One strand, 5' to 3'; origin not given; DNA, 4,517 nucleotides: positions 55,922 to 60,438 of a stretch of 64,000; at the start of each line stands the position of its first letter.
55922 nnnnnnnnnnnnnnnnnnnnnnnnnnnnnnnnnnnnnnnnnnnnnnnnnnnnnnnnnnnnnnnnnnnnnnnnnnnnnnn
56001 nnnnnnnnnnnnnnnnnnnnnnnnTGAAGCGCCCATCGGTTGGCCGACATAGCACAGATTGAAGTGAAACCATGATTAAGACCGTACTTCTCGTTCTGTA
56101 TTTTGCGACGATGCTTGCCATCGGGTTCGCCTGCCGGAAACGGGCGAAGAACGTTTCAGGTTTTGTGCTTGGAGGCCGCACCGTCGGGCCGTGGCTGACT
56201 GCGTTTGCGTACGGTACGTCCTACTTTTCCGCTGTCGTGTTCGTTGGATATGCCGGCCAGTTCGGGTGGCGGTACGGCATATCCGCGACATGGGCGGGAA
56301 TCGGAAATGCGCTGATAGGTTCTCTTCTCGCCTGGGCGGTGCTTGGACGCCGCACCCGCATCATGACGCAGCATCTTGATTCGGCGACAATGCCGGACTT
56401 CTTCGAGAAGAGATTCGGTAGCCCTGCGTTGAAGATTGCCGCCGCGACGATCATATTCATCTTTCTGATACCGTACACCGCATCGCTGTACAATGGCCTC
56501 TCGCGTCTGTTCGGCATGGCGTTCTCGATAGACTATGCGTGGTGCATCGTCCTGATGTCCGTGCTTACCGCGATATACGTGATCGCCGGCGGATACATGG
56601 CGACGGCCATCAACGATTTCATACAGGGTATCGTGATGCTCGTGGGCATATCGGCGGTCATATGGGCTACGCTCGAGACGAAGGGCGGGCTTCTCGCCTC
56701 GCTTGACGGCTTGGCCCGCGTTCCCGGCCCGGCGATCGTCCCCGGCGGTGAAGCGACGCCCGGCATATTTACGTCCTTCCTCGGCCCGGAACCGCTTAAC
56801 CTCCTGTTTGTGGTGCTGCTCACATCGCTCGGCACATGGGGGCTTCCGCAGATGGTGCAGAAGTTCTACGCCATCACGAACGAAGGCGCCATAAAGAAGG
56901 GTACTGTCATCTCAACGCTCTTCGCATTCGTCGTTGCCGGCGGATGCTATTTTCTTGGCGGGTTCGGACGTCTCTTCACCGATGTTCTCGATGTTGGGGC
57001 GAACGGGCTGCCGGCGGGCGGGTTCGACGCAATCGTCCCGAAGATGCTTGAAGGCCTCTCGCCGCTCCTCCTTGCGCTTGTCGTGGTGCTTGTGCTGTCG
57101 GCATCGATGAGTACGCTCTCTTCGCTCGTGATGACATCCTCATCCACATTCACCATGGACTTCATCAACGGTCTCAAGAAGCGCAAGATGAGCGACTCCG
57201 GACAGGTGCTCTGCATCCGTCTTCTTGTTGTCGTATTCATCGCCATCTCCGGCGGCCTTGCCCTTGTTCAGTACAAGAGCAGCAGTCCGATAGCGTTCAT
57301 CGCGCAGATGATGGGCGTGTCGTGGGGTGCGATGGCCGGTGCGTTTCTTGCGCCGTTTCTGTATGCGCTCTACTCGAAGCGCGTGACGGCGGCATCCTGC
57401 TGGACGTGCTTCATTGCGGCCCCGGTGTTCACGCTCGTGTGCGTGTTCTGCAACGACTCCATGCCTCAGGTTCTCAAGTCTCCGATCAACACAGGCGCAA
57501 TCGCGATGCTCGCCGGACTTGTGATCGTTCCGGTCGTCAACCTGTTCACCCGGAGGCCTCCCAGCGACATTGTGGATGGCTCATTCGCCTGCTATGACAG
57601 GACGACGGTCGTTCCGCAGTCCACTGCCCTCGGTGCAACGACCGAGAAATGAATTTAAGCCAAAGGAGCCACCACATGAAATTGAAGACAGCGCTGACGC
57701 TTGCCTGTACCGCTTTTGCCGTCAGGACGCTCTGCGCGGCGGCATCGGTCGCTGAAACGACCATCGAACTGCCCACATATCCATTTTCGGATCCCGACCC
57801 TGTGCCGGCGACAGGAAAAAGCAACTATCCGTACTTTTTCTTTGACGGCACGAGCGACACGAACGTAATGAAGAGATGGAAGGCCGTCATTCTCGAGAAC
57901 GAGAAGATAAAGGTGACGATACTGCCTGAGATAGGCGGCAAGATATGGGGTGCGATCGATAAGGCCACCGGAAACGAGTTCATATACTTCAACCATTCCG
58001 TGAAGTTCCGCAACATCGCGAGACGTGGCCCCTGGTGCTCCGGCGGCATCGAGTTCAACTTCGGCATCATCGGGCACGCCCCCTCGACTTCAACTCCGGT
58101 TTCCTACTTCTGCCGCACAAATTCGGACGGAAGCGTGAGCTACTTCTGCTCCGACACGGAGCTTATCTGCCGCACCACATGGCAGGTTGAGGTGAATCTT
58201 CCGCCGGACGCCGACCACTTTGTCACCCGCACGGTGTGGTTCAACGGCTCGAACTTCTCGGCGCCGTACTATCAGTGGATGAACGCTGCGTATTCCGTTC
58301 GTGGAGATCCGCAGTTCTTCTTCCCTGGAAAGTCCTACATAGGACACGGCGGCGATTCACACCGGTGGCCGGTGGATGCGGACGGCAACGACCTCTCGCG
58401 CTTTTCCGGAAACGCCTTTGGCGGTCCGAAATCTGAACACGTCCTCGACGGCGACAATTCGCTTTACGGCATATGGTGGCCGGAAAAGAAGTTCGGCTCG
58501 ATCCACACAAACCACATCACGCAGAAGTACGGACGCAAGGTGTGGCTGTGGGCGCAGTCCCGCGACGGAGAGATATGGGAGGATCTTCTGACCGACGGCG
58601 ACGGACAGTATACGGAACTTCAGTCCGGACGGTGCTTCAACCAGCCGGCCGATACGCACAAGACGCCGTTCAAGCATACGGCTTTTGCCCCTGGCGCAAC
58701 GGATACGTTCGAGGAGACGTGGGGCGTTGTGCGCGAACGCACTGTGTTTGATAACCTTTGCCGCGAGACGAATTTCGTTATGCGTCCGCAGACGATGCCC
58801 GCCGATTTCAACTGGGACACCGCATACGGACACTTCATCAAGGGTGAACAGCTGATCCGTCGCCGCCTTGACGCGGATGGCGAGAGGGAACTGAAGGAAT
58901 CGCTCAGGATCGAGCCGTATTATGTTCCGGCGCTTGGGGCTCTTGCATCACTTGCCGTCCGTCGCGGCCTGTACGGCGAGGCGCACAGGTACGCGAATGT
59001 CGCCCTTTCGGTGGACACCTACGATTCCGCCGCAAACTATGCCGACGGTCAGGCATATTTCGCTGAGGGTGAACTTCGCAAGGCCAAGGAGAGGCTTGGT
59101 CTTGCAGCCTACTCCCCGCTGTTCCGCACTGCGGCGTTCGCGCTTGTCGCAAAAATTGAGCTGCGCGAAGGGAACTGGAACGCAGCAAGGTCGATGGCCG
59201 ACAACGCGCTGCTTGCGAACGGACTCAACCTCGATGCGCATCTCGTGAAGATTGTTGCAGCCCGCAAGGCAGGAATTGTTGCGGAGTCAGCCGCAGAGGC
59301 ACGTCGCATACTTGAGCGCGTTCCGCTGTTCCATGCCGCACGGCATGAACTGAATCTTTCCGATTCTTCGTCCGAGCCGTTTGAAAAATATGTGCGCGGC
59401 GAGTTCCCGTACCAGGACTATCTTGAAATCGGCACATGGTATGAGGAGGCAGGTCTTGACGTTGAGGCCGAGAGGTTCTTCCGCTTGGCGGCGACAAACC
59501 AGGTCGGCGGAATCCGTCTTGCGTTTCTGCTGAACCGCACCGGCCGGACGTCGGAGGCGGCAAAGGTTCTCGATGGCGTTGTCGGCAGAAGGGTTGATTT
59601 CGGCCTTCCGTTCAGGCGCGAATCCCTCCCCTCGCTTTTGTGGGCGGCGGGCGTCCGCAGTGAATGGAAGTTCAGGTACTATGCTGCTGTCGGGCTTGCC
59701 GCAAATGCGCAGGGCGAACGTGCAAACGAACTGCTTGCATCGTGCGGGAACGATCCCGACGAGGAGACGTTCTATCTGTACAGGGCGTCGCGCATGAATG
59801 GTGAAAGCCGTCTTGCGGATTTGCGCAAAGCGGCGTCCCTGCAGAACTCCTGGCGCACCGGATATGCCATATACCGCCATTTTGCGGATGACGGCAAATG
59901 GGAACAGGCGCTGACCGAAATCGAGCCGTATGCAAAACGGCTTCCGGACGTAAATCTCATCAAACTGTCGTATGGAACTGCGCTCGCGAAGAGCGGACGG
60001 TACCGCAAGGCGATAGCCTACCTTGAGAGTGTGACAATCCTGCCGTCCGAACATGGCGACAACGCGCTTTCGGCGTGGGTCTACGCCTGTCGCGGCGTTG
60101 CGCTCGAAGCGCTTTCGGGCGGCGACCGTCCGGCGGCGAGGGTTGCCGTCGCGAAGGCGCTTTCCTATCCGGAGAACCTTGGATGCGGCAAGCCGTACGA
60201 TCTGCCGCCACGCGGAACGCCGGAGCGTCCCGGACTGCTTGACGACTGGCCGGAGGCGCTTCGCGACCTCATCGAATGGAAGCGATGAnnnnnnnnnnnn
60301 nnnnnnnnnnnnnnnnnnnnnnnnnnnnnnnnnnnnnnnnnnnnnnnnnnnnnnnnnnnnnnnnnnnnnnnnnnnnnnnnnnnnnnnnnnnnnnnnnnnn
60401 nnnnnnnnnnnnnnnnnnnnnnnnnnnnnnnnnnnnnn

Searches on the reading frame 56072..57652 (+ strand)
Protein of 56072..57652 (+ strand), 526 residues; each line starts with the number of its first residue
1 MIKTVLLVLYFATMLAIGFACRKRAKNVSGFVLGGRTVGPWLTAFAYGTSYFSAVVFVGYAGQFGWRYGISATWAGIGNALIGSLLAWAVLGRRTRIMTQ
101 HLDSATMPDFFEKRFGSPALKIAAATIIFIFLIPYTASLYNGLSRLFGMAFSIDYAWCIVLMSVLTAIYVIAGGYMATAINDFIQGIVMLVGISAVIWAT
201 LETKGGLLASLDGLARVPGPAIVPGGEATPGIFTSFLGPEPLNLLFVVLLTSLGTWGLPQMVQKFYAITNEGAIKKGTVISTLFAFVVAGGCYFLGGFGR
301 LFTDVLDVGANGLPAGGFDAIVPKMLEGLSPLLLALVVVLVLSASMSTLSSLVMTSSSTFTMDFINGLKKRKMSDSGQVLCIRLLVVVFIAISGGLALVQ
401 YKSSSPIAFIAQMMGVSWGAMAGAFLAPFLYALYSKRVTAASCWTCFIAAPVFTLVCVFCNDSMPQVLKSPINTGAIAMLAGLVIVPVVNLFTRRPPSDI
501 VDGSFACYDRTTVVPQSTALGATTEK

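Call 9: search_protein_families(library=pfam, proteins=[window:56072-57652:+], max_evalue=0.001)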
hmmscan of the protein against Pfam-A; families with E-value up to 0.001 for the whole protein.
window:56072-57652:+ (526 aa): 1 family
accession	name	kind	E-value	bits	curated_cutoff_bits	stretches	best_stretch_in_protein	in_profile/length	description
PF00474.23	SSF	-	4.7e-50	171.1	22.8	1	31-441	1-397/406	Sodium:solute symporter family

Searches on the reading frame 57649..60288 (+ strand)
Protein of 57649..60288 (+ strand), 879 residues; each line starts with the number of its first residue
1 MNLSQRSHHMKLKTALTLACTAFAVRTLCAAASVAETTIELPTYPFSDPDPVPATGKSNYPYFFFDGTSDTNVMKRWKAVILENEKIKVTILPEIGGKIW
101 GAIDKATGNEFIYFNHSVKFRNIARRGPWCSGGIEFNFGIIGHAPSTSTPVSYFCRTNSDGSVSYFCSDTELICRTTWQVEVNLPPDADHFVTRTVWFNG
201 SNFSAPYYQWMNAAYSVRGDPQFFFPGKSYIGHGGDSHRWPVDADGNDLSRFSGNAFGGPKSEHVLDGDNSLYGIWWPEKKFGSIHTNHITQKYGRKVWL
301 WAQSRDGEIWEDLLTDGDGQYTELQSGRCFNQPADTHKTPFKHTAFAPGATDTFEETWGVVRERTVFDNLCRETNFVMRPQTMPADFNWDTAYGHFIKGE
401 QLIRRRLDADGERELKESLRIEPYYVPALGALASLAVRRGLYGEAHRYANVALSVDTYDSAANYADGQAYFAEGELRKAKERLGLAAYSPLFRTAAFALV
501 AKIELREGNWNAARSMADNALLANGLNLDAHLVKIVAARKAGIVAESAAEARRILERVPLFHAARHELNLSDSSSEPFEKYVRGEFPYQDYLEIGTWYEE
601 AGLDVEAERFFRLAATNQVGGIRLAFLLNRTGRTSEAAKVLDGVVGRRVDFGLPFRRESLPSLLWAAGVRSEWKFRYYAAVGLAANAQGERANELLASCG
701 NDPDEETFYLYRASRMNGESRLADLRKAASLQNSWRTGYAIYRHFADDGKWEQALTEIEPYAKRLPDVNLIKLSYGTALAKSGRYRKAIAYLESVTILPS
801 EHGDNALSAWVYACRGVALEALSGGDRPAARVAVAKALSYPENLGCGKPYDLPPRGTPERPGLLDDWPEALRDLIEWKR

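Call 10: search_protein_families(library=pfam, proteins=[window:57649-60288:+], max_evalue=0.001)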
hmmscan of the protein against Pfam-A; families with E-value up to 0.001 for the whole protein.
window:57649-60288:+ (879 aa): 3 families
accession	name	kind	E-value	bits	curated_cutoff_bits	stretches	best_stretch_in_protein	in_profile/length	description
PF17128.10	DUF5107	-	1.6e-102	343.1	24.4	1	59-358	6-307/310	Domain of unknown function (DUF5107)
PF13432.12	TPR_16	-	1.4e-07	32.3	32.7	1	501-559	4-62/65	Tetratricopeptide repeat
PF14559.12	TPR_19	-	4.8e-07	30.4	25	0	439-503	4-68/68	Tetratricopeptide repeat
